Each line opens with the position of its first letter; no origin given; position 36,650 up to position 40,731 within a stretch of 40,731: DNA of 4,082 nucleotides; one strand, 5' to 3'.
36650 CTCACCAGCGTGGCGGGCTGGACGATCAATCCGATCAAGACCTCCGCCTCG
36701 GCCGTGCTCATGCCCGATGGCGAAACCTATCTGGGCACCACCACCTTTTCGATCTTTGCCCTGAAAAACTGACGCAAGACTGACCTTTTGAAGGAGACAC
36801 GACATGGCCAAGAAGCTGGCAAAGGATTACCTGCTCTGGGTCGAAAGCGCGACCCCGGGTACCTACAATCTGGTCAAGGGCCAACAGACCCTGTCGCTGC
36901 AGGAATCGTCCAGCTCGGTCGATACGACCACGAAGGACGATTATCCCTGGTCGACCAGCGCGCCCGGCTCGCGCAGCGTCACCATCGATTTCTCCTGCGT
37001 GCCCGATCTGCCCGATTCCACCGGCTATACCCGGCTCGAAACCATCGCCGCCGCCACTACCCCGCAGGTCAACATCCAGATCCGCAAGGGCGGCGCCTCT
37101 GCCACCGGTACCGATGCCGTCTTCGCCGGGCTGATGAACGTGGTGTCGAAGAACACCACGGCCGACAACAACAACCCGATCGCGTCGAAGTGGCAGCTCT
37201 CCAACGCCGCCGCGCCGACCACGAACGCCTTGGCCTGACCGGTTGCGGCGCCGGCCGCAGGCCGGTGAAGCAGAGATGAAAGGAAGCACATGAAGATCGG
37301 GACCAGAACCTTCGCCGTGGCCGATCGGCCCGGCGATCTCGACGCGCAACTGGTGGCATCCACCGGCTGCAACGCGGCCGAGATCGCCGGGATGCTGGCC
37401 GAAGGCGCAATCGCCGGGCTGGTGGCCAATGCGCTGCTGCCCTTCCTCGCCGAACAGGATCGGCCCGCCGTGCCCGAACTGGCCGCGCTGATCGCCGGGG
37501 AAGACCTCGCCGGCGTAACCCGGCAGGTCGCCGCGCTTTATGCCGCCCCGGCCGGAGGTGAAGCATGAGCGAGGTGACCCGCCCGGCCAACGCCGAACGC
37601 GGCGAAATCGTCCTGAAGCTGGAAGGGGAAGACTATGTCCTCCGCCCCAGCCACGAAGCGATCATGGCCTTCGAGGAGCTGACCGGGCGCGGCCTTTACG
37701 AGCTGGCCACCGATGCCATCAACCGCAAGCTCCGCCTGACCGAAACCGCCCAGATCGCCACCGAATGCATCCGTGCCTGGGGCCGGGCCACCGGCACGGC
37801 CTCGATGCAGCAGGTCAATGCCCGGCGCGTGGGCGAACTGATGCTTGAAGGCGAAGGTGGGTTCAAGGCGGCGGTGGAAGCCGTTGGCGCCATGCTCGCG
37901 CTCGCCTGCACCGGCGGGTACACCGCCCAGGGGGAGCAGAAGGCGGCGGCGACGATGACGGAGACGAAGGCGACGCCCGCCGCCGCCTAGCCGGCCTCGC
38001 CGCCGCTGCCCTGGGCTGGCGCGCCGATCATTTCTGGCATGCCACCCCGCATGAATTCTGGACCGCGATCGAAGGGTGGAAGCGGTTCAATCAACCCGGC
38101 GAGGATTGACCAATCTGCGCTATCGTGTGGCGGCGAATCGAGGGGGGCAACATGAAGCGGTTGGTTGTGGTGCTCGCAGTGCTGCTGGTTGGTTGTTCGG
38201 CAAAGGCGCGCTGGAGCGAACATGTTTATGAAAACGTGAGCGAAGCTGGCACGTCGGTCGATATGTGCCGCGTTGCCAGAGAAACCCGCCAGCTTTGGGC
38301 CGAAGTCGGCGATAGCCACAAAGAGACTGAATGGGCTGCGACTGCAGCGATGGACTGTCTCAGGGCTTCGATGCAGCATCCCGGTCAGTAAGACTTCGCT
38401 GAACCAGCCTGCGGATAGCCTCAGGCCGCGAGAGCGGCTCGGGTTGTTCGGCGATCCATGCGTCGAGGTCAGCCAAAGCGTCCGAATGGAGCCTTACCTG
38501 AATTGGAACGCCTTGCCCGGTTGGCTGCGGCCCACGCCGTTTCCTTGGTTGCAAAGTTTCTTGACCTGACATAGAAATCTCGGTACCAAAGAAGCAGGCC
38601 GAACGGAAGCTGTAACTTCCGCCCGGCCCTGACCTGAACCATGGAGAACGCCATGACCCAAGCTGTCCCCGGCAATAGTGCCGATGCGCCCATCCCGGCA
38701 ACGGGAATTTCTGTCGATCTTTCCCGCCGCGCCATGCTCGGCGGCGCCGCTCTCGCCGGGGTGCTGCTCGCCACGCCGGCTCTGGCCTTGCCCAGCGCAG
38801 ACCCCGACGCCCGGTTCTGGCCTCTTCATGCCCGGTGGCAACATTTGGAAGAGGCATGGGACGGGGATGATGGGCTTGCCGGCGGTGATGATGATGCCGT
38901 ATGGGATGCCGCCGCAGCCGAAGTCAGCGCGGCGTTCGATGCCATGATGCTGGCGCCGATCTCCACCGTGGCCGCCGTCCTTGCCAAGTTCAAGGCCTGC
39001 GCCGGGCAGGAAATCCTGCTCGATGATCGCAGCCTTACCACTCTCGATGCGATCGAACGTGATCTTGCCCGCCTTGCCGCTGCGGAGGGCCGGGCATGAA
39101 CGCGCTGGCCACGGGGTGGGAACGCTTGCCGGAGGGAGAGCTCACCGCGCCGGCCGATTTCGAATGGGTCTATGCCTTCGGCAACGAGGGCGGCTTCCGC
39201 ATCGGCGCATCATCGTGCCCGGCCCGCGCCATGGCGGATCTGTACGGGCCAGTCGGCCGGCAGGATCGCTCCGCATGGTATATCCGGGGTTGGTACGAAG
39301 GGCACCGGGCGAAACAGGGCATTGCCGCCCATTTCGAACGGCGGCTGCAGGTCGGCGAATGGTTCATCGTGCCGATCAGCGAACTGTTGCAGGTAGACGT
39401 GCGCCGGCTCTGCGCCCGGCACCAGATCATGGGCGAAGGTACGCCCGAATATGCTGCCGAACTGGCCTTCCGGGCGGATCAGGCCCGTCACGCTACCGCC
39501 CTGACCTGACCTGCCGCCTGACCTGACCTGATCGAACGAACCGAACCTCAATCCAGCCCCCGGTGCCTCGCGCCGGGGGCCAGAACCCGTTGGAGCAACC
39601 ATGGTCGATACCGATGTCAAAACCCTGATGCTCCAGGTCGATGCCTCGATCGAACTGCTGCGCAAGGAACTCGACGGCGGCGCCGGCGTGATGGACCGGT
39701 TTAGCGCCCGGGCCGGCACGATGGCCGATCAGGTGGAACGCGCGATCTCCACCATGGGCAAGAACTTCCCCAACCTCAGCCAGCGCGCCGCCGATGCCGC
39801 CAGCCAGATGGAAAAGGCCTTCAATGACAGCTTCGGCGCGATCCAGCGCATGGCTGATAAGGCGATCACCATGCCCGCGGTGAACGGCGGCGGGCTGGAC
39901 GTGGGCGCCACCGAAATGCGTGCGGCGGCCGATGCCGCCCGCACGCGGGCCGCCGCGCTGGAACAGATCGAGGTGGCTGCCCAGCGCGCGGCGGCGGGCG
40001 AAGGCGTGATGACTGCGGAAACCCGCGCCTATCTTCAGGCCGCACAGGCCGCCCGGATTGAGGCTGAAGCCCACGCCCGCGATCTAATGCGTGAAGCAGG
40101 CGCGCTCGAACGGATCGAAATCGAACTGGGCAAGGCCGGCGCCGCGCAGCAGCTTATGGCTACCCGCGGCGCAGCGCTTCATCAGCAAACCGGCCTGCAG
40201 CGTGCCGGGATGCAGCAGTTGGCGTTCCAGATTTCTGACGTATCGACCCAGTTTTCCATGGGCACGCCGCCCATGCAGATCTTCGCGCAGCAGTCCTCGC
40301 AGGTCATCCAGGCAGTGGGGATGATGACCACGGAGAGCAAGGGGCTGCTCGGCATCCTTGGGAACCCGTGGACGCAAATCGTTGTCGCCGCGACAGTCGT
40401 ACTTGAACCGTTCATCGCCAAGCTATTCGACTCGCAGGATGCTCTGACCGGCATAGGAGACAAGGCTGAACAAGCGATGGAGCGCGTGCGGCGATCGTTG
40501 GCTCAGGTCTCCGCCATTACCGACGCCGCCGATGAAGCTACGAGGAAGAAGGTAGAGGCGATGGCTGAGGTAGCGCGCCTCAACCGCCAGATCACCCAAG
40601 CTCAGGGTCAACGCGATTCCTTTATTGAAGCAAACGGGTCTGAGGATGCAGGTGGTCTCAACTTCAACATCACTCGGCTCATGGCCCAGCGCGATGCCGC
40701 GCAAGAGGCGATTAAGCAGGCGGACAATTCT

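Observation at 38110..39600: A 1.5-kb lower-GC moron island separating the tail chaperone genes from the tape measure gene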

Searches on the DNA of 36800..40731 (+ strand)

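Call 12: search_dna_similar(query=window:36800-40731:+, collection=phages, mode=distant, max_rows=20)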
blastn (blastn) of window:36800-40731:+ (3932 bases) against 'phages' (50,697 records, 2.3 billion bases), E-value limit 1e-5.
Records with a match: 1; places in all: 1; records where one place covers at least 80% of the query: 0.
Best place of each record, by identity: 60-80% 1.
By first word of the organism name: Bacteriophage 1.
By host as written in the record: - 1.
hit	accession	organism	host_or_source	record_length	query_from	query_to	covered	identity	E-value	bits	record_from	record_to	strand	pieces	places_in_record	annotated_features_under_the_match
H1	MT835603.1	Bacteriophage sp.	human fecal samples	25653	492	1268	20%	63.7%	5e-12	82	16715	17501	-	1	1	record has no annotation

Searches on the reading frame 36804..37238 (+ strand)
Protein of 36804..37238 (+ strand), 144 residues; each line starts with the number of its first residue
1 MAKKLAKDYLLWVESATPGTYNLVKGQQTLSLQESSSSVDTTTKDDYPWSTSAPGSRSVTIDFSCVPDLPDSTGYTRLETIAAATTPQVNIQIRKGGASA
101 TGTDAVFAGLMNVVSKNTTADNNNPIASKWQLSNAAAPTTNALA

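Call 10: search_protein_families(library=pfam, max_evalue=0.1, proteins=[window:36804-37238:+])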
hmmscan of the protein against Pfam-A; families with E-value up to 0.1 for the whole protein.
window:36804-37238:+ (144 aa): 1 family
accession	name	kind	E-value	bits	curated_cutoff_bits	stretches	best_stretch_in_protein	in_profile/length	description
PF06199.17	Phage_tail_2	-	9.3e-11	42.4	23.8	1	7-122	5-114/132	Phage tail tube protein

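Call 11: search_protein_families(library=phrogs, max_evalue=0.1, proteins=[window:36804-37238:+])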
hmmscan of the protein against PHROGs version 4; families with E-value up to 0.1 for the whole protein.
window:36804-37238:+ (144 aa): 2 families
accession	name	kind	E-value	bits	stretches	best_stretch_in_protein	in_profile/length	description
phrog_1407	-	tail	3.3e-14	54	1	2-124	24-147/258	major tail protein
phrog_3884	-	tail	0.00074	20.4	1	4-62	11-71/162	major tail protein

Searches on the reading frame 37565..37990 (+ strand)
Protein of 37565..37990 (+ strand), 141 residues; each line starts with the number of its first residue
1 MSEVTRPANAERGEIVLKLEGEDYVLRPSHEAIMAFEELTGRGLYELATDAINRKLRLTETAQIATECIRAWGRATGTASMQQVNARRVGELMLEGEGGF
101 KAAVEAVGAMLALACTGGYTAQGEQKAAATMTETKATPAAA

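Call 10: search_protein_families(library=pfam, max_evalue=0.1, proteins=[window:37565-37990:+])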
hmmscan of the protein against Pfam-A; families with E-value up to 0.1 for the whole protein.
window:37565-37990:+ (141 aa): 1 family
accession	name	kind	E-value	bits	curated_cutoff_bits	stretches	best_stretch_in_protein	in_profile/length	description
PF11836.14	Phage_TAC_11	-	2.2e-07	31.3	27.8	1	12-87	1-76/96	Phage tail tube protein, GTA-gp10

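Call 11: search_protein_families(library=phrogs, max_evalue=0.1, proteins=[window:37565-37990:+])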
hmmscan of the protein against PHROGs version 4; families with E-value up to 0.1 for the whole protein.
window:37565-37990:+ (141 aa): 2 families
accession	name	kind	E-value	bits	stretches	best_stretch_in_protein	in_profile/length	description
phrog_2115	-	tail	6.5e-07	30.8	1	9-134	2-120/125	tail protein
phrog_6454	-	unknown function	0.0065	17.4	1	10-63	4-54/114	-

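Call 15: find_encoding_contigs(protein=window:37565-37990:+, flank=10000, max_places=6)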
Protein window:37565-37990:+ (141 aa): 11 contigs read that carry it; 6 places shown.
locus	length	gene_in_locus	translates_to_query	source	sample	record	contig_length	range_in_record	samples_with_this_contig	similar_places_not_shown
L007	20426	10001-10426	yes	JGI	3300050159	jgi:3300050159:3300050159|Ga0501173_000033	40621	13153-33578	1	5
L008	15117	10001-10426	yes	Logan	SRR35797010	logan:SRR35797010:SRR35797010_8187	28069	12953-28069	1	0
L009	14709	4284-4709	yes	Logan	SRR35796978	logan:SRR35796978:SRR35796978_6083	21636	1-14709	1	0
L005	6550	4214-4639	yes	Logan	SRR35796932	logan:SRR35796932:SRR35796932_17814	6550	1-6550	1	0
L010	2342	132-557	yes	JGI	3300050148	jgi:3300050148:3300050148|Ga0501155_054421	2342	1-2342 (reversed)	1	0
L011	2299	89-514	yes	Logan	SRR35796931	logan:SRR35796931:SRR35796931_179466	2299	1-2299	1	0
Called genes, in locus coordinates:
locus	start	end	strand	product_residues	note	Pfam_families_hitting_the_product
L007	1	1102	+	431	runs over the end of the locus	PF04860:Phage_portal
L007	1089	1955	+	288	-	PF00574:CLP_protease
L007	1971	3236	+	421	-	PF05065:Phage_capsid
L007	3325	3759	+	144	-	-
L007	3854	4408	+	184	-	-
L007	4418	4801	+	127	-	-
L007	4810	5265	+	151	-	-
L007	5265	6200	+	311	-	-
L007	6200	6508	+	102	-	-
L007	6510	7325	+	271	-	-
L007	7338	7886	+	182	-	PF05135:Phage_connect_1 (faint)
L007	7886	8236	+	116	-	PF05521:Phage_HCP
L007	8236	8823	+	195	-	PF04883:HK97-gp10_like (weak)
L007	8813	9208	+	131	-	-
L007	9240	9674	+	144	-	PF06199:Phage_tail_2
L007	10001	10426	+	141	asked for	PF11836:Phage_TAC_11 (weak)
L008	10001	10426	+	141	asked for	PF11836:Phage_TAC_11 (weak)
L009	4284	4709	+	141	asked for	PF11836:Phage_TAC_11 (weak)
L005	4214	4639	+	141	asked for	PF11836:Phage_TAC_11 (weak)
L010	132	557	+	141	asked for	PF11836:Phage_TAC_11 (weak)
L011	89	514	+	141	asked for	PF11836:Phage_TAC_11 (weak)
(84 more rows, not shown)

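Call 17: find_related_loci(query=window:37565-37990:+, collection=viral_contigs, flank=6000)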
Query window:37565-37990:+ (141 aa) in viral_contigs; peptide patterns used: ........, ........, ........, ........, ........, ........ (x = any residue, [..] = any of these).
5 stretches matched a pattern; 3 encode a relative of the query (tblastn E <= 1e-3); 3 distinct loci.
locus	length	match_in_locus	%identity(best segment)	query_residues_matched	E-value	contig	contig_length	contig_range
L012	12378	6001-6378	48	1-126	6e-34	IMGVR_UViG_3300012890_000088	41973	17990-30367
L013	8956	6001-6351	48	8-126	2e-28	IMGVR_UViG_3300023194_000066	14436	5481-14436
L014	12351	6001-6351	49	8-126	1e-28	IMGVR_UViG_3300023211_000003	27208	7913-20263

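Call 44: search_protein_families(library=ncbifam, max_evalue=0.1, proteins=[window:37565-37990:+])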
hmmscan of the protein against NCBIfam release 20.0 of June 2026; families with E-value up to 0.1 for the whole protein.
window:37565-37990:+ (141 aa): 0 families

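Call 48: find_related_loci(query=A3, collection=genome_contigs, flank=5000)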
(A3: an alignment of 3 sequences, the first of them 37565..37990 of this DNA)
Query A3 (141 aa) in genome_contigs; peptide patterns used: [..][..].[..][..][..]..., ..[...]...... (x = any residue, [..] = any of these).
43 stretches matched a pattern; 4 encode a relative of the query (tblastn E <= 1e-3); 4 distinct loci.
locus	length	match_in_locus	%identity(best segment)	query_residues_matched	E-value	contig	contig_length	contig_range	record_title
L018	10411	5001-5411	52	2-138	3e-40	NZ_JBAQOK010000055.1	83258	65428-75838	MAG: Sphingobium sp. isolate MFD03279_ilm_asm_bin12 k127_122484, whole genome shotgun sequence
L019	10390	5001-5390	50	8-138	6e-38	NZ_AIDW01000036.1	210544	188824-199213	Sphingomonas sp. PAMC 26621 ctg7180000024763, whole genome shotgun sequence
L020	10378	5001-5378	48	1-126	6e-34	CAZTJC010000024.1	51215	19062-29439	MAG TPA_asm: uncultured Acetobacteraceae bacterium isolate binchicken_co183_5 genome assembly, contig: NODE_616_length_5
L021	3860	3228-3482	41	12-107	7e-17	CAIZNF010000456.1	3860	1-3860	MAG: uncultured Nitrosomonadales bacterium isolate Loc090116-9m_bin-0587 genome assembly, contig: bin-0587:456/722, whol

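Call 73: find_related_loci(query=A3, collection=metagenome_contigs, flank=4500)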
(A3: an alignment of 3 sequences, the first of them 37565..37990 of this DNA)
Query A3 (141 aa) in metagenome_contigs; peptide patterns used: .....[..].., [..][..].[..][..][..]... (x = any residue, [..] = any of these).
283 stretches matched a pattern; 12 encode a relative of the query (tblastn E <= 1e-3); 12 distinct loci.
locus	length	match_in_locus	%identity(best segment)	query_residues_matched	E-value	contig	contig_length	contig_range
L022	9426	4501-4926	57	2-141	1e-43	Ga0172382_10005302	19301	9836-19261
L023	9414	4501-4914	51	3-141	2e-38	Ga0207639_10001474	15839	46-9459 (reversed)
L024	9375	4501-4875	54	2-126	9e-38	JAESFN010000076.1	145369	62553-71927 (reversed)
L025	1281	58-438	50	2-128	9e-36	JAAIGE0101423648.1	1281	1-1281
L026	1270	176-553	49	3-128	2e-35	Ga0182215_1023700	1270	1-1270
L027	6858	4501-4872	51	4-127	3e-34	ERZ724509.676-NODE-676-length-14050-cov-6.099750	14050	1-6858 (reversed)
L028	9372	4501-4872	51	4-127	3e-34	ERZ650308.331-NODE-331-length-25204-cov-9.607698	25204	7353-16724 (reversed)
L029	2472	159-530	51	4-127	3e-34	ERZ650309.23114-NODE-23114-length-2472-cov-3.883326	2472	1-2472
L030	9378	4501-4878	48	1-126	1e-33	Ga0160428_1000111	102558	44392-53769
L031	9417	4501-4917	49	1-140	1e-35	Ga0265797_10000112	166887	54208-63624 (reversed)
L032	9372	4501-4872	45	2-127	4e-21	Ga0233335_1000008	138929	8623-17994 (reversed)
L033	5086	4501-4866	40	12-128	7e-19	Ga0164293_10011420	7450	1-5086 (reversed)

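Call 74: find_related_loci(query=A3, collection=viral_contigs, flank=4500)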
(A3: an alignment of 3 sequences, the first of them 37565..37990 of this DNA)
Query A3 (141 aa) in viral_contigs; peptide patterns used: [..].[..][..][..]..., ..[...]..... (x = any residue, [..] = any of these).
99 stretches matched a pattern; 36 encode a relative of the query (tblastn E <= 1e-3); 35 distinct loci.
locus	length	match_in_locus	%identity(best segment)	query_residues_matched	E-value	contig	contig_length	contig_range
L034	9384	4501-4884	53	1-126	8e-38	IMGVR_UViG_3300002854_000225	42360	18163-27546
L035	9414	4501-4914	51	3-141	6e-38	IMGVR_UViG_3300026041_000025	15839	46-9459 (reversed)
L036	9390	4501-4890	50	8-138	4e-37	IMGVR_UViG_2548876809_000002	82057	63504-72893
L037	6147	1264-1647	55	11-139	1e-36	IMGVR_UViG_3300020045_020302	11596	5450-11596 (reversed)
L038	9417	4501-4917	49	1-140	4e-35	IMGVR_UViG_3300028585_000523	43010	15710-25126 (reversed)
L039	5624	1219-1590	51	4-127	8e-34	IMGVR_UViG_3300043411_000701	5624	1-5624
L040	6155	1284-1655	51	4-127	1e-33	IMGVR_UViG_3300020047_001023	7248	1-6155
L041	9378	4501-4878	48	1-126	5e-33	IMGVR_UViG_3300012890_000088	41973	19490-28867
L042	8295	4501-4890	48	1-130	1e-32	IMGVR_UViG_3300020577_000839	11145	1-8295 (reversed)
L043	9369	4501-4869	49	8-130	2e-31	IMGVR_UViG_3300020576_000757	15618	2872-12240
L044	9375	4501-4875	47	4-128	3e-28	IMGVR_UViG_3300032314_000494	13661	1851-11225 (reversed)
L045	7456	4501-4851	48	8-126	1e-27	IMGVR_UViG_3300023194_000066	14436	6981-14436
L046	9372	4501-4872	45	2-127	1e-20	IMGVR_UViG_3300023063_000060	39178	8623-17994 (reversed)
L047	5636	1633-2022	43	12-140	5e-20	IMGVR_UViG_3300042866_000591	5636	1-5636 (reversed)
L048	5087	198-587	43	12-140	5e-20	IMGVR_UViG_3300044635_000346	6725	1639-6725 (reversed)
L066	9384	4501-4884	39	9-135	1e-16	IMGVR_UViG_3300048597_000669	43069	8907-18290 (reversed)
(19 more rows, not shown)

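Call 78: search_protein_families(library=pfam, max_evalue=0.05, proteins=[L032:5089-5502:+, L032:5468-5635:-, L032:5758-6096:+, L032:6587-7345:+, L032:7273-7623:+, L066:5032-5175:-, L066:5301-5600:+, L066:5597-6148:+, L066:6145-6507:-, L024:5033-5299:-])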
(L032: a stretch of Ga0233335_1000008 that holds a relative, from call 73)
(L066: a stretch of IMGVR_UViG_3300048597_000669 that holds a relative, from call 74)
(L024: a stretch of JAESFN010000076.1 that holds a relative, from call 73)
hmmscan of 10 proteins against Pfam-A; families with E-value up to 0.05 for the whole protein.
L032:5089-5502:+ (137 aa): 0 families

L032:5468-5635:- (55 aa): 0 families

L032:5758-6096:+ (112 aa): 0 families

L032:6587-7345:+ (252 aa): 3 families
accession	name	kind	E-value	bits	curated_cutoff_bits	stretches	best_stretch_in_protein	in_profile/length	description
PF03374.19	ANT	-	4.3e-25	88.6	25.3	1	141-241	1-102/108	Phage antirepressor protein KilAC domain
PF09669.15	Phage_pRha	-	6.7e-11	43.1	29.9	1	30-110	1-90/91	Phage regulatory protein Rha (Phage_pRha)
PF10075.15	CSN8_PSD8_EIF3K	-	0.035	14.5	23.7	0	156-201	90-136/144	CSN8/PSMD8/EIF3K family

L032:7273-7623:+ (116 aa): 0 families

L066:5032-5175:- (47 aa): 1 family
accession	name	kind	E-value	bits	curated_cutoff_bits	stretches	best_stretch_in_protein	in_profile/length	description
PF20306.3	Sp-DndD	-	0.0078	16.8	27.2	1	9-46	12-51/51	Small protein found in certain Dnd DNA modification systems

L066:5301-5600:+ (99 aa): 0 families

L066:5597-6148:+ (183 aa): 2 families
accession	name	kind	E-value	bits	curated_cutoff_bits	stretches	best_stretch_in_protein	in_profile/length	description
PF13392.12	HNH_3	-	7e-15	54.8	24.8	1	75-118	2-45/46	HNH endonuclease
PF07463.16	NUMOD4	-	4.1e-12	46.6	23.4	1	5-65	1-48/49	NUMOD4 motif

L066:6145-6507:- (120 aa): 1 family
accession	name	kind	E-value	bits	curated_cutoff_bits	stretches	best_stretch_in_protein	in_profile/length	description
PF11457.13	DUF3021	-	0.0066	17.1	24.7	1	42-116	68-122/130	Protein of unknown function (DUF3021)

L024:5033-5299:- (88 aa): 0 families

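Call 119: search_protein_families(library=phrogs, max_evalue=0.01, proteins=[L032:5089-5499:+, L018:5558-6079:+, L024:5036-5281:-, L014:6525-6746:-])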
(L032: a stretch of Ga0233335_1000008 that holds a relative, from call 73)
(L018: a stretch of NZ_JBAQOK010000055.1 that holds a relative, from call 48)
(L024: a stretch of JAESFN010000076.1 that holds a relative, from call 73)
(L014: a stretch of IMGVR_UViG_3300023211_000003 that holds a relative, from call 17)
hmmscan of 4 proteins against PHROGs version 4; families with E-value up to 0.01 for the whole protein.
L032:5089-5499:+ (137 aa): 0 families

L018:5558-6079:+ (174 aa): 7 families
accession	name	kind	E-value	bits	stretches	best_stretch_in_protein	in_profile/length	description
phrog_2320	-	unknown function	6.6e-19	69.3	1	2-97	21-137/171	-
phrog_36625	-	unknown function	3.9e-15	57.3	1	10-93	9-100/215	-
phrog_16400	-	unknown function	4.4e-08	34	1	22-97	199-271/272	-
phrog_35207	-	unknown function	7e-08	33.4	1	4-77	6-74/193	-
phrog_21797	-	unknown function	5.4e-06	27.2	1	26-115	23-110/252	-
phrog_38187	-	unknown function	2e-05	25.7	1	23-85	73-129/144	-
phrog_20234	-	unknown function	0.0059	16.9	1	6-72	13-86/266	-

L024:5036-5281:- (82 aa): 0 families

L014:6525-6746:- (74 aa): 1 family
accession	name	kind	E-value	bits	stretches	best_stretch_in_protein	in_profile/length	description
phrog_12304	-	unknown function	2.6e-09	38.1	1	4-61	7-56/67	-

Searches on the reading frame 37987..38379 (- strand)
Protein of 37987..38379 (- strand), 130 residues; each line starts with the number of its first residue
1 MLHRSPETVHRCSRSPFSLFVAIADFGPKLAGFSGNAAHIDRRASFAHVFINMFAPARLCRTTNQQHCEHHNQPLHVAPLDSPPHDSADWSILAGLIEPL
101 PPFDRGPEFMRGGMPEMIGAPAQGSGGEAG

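Call 10: search_protein_families(library=pfam, max_evalue=0.1, proteins=[window:37987-38379:-])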
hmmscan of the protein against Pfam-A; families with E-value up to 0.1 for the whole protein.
window:37987-38379:- (130 aa): 0 families

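Call 11: search_protein_families(library=phrogs, max_evalue=0.1, proteins=[window:37987-38379:-])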
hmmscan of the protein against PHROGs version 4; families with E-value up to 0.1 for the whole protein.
window:37987-38379:- (130 aa): 0 families
